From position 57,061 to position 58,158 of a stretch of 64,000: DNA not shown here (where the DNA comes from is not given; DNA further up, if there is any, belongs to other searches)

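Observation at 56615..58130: AT-rich two-gene insertion of unknown function splitting the methylmalonyl-CoA / succinate pathway cluster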

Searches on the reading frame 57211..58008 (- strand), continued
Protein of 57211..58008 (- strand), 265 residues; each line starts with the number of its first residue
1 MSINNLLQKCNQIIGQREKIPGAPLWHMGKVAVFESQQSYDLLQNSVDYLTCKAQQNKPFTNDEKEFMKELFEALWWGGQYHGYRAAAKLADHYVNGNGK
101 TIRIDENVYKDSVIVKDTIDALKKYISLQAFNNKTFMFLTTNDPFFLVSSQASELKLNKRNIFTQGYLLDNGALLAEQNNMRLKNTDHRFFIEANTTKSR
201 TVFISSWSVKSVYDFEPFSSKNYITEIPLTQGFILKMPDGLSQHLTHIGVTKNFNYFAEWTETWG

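Call 43: search_protein_families(library=pfam, proteins=[P0127, P0152, P0160, P0174, P0183, P0206, P0209, P0146, P0217], max_evalue=0.001)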
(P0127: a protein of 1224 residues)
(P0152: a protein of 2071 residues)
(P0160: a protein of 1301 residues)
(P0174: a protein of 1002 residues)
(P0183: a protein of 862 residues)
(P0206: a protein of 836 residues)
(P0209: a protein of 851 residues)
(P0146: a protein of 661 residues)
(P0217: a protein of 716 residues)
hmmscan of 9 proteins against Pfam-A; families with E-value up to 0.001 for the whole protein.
P0127 (1224 aa): 0 families

P0152 (2071 aa): 2 families
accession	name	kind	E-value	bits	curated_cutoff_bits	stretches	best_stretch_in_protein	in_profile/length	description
PF05593.20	RHS_repeat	-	6.9e-70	230.7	22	4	1334-1370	1-37/38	RHS Repeat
PF20148.4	DUF6531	-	1.7e-09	38.3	24.1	1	134-189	1-55/74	Domain of unknown function (DUF6531)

P0160 (1301 aa): 1 family
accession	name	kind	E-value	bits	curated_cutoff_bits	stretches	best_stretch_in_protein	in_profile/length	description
PF20663.3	COG4_N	-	0.00015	22.2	27.3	0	855-894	51-90/107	Conserved oligomeric Golgi complex subunit 4, N-terminal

P0174 (1002 aa): 0 families

P0183 (862 aa): 0 families

P0206 (836 aa): 0 families

P0209 (851 aa): 0 families

P0146 (661 aa): 0 families

P0217 (716 aa): 1 family
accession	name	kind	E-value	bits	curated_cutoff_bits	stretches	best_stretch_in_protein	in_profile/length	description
PF03433.18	EspA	-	0.00093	19.5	23.4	0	83-202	68-160/180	EspA-like secreted protein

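Call 48: find_encoding_contigs(protein=window:57211-58008:-, flank=10000, max_places=3)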
Protein window:57211-58008:- (265 aa): no gene with exactly this product is on record in the collection.

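Call 50: find_encoding_contigs(protein=P0152, flank=10000, max_places=3)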
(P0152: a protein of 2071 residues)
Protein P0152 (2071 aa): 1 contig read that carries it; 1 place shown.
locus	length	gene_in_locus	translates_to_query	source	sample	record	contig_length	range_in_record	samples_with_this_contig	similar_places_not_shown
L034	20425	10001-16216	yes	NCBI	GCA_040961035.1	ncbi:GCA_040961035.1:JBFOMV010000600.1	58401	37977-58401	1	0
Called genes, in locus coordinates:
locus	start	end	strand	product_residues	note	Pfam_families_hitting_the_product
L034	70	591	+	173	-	PF03061:4HBT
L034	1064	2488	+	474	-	PF03951:Gln-synt_N, PF00120:Gln-synt_C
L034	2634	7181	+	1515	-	PF00310:GATase_2, PF04898:Glu_syn_central, PF01645:Glu_synthase, PF01493:GXGXG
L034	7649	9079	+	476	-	PF14691:Fer4_20, PF00070:Pyr_redox (faint), PF01266:DAO, PF03486:HI0933_like (weak), PF07992:Pyr_redox_2, PF12831:FAD_oxidored (weak), PF13450:NAD_binding_8, PF01593:Amino_oxidase (weak), +3 more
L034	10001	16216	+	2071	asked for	PF20148:DUF6531, PF25023:TEN_YD-shell, PF05593:RHS_repeat (weak), PF25023:TEN_YD-shell, PF05593:RHS_repeat (weak), PF25023:TEN_YD-shell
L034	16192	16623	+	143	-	-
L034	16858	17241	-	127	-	PF13366:PDDEXK_3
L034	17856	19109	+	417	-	-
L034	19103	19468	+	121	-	-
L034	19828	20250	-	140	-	PF13366:PDDEXK_3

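Call 51: find_encoding_contigs(protein=P0183, flank=10000, max_places=3)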
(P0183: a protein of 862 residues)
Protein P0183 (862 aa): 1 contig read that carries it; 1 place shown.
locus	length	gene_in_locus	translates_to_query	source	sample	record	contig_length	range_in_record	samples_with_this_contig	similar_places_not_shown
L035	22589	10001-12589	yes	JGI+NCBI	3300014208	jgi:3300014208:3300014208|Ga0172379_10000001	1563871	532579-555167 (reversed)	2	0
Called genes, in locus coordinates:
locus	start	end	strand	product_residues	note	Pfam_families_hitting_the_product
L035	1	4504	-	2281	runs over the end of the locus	-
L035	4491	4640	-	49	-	-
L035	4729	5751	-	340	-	PF02655:ATP-grasp_3 (faint), PF07478:Dala_Dala_lig_C, PF13535:ATP-grasp_4 (faint)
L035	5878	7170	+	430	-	PF00390:malic, PF03949:Malic_M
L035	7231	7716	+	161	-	-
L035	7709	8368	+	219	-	-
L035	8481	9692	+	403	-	PF02812:ELFV_dehydrog_N, PF00208:ELFV_dehydrog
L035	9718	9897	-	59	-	-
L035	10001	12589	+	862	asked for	-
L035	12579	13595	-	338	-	-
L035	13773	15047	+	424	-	PF01336:tRNA_anti-codon, PF00152:tRNA-synt_2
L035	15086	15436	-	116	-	-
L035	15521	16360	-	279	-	-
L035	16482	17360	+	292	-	PF14257:DUF4349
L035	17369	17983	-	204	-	PF01022:HTH_5 (weak), PF12840:HTH_20, PF13412:HTH_24 (weak), PF09339:HTH_IclR (weak)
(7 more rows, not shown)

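Call 52: find_encoding_contigs(protein=P0127, flank=10000, max_places=3)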
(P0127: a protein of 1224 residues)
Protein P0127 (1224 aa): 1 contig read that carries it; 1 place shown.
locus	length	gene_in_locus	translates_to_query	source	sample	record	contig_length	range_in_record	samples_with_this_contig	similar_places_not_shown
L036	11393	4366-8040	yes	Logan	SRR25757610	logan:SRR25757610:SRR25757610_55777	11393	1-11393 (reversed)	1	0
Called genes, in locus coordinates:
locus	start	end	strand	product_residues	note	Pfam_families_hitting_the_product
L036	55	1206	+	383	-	PF03062:MBOAT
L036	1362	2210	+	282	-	-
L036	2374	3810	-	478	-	PF00501:AMP-binding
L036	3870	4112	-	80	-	-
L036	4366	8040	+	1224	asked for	-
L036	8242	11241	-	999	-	PF03160:Calx-beta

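Call 73: search_protein_families(library=pfam, alignment_id=A4, max_evalue=0.1)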
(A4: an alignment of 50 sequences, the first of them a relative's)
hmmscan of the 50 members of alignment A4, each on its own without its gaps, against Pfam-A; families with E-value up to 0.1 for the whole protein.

A. member 1, P0105 (286 aa): 0 families

B. families by the number of members that match (of 50 scanned): 33 families (the first 25 are shown)
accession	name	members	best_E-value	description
PF01471.23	PG_binding_1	4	6.6e-07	Putative peptidoglycan binding domain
PF05593.20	RHS_repeat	1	6.9e-70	RHS Repeat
PF20148.4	DUF6531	1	1.7e-09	Domain of unknown function (DUF6531)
PF20663.3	COG4_N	1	0.00015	Conserved oligomeric Golgi complex subunit 4, N-terminal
PF03433.18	EspA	1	0.00093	EspA-like secreted protein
PF14013.11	MT0933_antitox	1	0.0013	MT0933-like antitoxin protein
PF20347.3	DUF6642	1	0.0028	Family of unknown function (DUF6642)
PF17448.7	YqaH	1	0.0044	Uncharacterized YqaH-like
PF00233.25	PDEase_I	1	0.012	3'5'-cyclic nucleotide phosphodiesterase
PF08623.16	TIP120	1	0.012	TATA-binding protein interacting (TIP20)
PF04399.18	Glutaredoxin2_C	1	0.014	Glutaredoxin 2, C terminal domain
PF12462.13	Helicase_IV_N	1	0.015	DNA helicase IV / RNA helicase N terminal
PF10674.14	Ycf54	1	0.023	Ycf54 protein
PF10563.14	CA_like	1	0.024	Delta carbonic anhydrase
PF18621.7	Rv3651-like_middle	1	0.027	Rv3651-like, middle domain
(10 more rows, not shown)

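Call 76: search_protein_families(library=pfam, alignment_id=A5, max_evalue=0.00001)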
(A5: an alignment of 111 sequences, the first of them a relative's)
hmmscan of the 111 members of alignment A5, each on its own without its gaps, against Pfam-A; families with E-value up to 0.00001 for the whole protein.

A. member 1, L001:6482-7318:+ (279 aa): 1 family
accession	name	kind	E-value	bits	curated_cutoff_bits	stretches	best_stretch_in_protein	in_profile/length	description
PF04748.18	Polysacc_deac_2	-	1.4e-77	260.1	27.5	1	39-249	1-211/212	Divergent polysaccharide deacetylase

B. families by the number of members that match (of 111 scanned): 145 families (the first 25 are shown)
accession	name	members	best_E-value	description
PF00873.25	ACR_tran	3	5.6e-178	AcrB/AcrD/AcrF family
PF07228.17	SpoIIE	3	5.6e-26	Stage II sporulation protein E (SpoIIE)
PF00903.31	Glyoxalase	3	3.4e-15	Glyoxalase/Bleomycin resistance protein/Dioxygenase superfamily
PF00742.24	Homoserine_dh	2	6.9e-66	Homoserine dehydrogenase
PF00069.31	Pkinase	2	4.6e-40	Protein kinase domain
PF03176.21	MMPL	2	2.1e-37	MMPL family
PF00072.30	Response_reg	2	2.4e-32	Response regulator receiver domain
PF00005.33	ABC_tran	2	1.4e-31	ABC transporter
PF07714.23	PK_Tyr_Ser-Thr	2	3.3e-27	Protein tyrosine and serine/threonine kinase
PF00989.32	PAS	2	6.6e-26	PAS fold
PF08448.16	PAS_4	2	7.4e-24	PAS fold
PF03447.22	NAD_binding_3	2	8.3e-22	Homoserine dehydrogenase, NAD binding domain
PF00293.34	NUDIX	2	9.1e-22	NUDIX domain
PF13426.13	PAS_9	2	1.7e-21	PAS domain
PF02518.31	HATPase_c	2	7.1e-21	Histidine kinase-, DNA gyrase B-, and HSP90-like ATPase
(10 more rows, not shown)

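Call 77: search_dna_similar(query=window:57211-58008:-, collection=plasmids, mode=protein, max_evalue=0.001, max_rows=20)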
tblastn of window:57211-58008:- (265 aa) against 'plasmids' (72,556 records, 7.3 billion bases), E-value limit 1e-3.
No match.

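Call 78: search_dna_similar(query=window:57211-58008:-, collection=phages, mode=protein, max_evalue=0.001, max_rows=20)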
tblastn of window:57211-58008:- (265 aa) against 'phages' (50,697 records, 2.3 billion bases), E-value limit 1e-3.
No match.
